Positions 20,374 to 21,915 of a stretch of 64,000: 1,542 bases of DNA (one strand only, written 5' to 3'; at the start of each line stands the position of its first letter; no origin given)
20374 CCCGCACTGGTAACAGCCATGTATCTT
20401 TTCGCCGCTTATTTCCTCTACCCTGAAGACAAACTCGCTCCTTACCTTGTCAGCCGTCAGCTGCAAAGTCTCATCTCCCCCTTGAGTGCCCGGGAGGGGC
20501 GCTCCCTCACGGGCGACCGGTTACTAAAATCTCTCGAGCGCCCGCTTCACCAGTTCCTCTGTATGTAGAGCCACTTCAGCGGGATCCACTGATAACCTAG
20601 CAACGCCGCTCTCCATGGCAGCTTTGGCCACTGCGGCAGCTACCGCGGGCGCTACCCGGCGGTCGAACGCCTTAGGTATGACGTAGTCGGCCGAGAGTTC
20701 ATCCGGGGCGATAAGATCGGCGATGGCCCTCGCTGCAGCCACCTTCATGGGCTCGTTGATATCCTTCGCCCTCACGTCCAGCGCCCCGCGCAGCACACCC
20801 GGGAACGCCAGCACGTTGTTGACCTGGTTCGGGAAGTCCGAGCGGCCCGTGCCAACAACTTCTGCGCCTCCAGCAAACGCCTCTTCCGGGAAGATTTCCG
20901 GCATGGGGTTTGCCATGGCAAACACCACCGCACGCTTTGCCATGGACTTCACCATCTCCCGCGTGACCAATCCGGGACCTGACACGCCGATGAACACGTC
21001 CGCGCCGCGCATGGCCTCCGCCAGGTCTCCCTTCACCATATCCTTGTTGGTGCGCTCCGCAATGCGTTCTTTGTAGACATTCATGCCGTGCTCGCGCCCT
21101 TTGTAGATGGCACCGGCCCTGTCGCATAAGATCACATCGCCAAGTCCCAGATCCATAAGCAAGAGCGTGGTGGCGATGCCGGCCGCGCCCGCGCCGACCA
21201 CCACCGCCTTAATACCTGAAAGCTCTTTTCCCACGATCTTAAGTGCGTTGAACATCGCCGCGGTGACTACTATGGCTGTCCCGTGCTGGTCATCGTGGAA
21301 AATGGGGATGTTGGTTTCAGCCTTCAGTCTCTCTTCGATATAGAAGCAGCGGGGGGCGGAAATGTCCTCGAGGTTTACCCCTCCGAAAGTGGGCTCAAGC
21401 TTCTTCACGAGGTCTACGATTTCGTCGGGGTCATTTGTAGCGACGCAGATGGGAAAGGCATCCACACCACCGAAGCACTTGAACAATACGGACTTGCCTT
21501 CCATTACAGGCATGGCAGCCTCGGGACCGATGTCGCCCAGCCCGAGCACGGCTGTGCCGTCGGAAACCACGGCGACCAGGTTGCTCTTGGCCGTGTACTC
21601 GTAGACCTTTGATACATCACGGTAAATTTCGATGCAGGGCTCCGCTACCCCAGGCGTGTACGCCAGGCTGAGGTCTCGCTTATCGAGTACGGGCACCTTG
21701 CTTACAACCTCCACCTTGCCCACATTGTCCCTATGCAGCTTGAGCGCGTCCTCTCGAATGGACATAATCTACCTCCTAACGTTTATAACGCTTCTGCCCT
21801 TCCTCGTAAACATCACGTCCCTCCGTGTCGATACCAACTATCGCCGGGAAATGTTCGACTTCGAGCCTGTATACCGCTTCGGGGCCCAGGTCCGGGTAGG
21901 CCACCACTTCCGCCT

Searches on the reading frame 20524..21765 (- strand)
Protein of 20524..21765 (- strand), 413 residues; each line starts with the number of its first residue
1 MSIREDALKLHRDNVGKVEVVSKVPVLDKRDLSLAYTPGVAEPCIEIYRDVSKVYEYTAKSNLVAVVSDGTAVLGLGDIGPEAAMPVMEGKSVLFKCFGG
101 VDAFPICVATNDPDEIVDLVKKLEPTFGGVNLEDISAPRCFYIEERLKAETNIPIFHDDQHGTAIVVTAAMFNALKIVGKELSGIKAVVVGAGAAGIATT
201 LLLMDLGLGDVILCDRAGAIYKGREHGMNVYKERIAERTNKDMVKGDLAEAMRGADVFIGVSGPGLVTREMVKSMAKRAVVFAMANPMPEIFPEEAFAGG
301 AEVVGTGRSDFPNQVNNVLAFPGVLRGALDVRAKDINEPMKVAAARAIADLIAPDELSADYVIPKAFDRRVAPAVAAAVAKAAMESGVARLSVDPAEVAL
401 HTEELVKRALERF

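Call 10: search_protein_families(library=pfam, proteins=[window:20524-21765:-], max_evalue=0.001)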
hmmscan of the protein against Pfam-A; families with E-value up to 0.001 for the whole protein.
window:20524-21765:- (413 aa): 3 families
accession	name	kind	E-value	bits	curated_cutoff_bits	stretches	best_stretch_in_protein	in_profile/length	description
PF00390.24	malic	-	2.8e-32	112.4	23.1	2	17-110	3-117/182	Malic enzyme, N-terminal domain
PF03949.21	Malic_M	-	8.2e-22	78.2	23.5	1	162-383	3-257/258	Malic enzyme, NAD binding domain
PF01262.27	AlaDh_PNT_C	-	0.00048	20.1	23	1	184-285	28-129/214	Alanine dehydrogenase/PNT, C-terminal domain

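Call 56: search_protein_families(library=ncbifam, proteins=[window:20524-21765:-], max_evalue=1e-10)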
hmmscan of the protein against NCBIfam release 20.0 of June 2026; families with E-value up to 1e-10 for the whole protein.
window:20524-21765:- (413 aa): 3 families
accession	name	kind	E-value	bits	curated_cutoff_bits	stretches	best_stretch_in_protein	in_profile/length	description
NF009501.0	PRK12861.1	subfamily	1.8e-127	426.5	1178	1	5-394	9-412/764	NADP-dependent malic enzyme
NF010052.0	PRK13529.1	subfamily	4.9e-34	117.8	326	1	115-392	230-540/564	oxaloacetate-decarboxylating malate dehydrogenase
NF041582.1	malolactic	exception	5.1e-19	68.3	850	1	131-401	228-528/536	malolactic enzyme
